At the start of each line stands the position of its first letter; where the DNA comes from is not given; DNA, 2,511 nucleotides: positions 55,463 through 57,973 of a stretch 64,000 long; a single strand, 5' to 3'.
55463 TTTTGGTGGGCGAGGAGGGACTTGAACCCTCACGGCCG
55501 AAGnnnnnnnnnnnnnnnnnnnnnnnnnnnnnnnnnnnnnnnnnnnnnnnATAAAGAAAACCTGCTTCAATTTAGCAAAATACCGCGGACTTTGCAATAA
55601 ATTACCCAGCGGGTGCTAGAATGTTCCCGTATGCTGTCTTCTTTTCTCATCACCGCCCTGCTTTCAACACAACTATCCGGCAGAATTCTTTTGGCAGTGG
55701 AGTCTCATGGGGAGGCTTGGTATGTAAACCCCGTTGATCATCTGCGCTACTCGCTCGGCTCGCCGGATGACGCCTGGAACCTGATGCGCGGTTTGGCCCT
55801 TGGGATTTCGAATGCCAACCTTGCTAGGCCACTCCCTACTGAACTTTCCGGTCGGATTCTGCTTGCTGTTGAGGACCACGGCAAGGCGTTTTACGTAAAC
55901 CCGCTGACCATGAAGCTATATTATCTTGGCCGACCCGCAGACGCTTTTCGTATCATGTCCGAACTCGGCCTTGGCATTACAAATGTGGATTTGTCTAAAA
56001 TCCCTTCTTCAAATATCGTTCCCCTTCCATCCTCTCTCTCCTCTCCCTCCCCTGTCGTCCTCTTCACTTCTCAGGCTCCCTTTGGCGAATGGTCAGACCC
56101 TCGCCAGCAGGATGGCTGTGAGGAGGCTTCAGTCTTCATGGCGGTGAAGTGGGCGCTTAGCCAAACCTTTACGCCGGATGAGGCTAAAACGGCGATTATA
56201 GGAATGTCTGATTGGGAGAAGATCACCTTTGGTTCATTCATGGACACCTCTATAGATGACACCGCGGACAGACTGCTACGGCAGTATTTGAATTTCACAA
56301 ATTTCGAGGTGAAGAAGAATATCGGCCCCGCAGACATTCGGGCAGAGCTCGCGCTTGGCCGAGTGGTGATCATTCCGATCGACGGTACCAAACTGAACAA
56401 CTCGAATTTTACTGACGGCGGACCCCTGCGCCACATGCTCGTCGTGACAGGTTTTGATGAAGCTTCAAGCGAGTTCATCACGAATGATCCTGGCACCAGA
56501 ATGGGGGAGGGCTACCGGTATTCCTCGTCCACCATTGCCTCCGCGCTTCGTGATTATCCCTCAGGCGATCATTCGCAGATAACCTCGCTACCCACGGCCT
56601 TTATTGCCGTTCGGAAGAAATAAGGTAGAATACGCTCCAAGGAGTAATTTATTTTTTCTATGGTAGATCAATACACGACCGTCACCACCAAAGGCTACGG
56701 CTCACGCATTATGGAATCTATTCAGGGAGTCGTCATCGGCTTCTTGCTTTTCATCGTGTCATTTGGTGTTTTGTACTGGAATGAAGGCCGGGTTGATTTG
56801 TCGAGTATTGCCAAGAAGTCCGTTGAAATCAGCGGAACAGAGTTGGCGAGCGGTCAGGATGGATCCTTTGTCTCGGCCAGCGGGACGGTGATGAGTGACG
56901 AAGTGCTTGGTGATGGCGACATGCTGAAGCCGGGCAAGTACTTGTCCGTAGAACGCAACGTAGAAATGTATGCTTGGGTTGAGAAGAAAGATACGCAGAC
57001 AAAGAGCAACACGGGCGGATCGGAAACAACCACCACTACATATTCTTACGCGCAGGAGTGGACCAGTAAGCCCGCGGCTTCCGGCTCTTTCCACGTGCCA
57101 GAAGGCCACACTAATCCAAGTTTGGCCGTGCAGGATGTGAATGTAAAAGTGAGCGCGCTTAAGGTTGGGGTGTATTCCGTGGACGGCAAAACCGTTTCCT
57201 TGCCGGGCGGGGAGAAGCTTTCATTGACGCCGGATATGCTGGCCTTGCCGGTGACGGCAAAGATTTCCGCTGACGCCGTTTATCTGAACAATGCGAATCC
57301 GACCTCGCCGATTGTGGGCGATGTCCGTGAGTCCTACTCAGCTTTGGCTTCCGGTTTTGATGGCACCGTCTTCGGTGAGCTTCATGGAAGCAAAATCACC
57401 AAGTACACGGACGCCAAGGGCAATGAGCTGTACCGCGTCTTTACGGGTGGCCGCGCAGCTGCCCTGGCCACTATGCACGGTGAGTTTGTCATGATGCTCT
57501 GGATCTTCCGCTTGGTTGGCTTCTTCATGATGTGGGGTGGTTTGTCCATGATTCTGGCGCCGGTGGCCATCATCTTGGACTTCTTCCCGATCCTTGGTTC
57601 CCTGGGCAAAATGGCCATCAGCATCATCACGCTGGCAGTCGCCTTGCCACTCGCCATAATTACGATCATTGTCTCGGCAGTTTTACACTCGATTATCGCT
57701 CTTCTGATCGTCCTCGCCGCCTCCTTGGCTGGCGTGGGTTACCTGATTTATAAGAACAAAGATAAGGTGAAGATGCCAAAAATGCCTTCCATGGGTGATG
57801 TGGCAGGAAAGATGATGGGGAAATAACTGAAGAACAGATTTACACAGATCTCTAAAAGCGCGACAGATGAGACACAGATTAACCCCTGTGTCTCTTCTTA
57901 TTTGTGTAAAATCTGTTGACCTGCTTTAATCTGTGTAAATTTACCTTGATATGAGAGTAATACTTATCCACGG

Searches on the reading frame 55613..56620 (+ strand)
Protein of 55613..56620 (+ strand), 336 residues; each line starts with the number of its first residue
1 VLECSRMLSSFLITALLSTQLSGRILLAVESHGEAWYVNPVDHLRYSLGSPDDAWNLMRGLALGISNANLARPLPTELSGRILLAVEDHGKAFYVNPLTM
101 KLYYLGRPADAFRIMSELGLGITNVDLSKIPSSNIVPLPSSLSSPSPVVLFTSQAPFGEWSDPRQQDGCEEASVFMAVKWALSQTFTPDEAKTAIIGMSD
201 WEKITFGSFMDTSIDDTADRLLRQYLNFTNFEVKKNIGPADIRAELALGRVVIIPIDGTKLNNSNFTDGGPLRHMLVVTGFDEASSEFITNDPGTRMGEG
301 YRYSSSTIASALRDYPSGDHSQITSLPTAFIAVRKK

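Call 9: search_protein_families(library=pfam, proteins=[window:55613-56620:+], max_evalue=0.001)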
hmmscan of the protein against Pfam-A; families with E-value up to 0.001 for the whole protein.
window:55613-56620:+ (336 aa): 1 family
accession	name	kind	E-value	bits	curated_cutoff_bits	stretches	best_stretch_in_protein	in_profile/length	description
PF13529.12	Peptidase_C39_2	-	9.3e-07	29.9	24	1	164-293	11-142/143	Peptidase_C39 like family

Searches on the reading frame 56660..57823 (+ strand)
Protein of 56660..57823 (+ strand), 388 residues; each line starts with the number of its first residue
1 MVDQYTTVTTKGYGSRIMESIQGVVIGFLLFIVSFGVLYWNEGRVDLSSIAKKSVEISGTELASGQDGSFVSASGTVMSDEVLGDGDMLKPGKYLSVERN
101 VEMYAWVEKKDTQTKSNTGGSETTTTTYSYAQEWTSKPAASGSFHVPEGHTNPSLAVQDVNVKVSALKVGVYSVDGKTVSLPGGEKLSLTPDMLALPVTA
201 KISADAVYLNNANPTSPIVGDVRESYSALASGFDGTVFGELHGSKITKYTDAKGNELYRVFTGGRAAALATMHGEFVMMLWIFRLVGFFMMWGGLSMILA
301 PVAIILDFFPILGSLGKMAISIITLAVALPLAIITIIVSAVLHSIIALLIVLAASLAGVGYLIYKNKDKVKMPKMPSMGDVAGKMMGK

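Call 9: search_protein_families(library=pfam, proteins=[window:56660-57823:+], max_evalue=0.001)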
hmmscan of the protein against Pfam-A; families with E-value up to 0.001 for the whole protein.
window:56660-57823:+ (388 aa): 1 family
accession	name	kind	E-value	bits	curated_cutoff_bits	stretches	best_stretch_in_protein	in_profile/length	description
PF07787.17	TMEM43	-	2.6e-49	168.3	23.3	1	103-343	1-248/250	Transmembrane protein 43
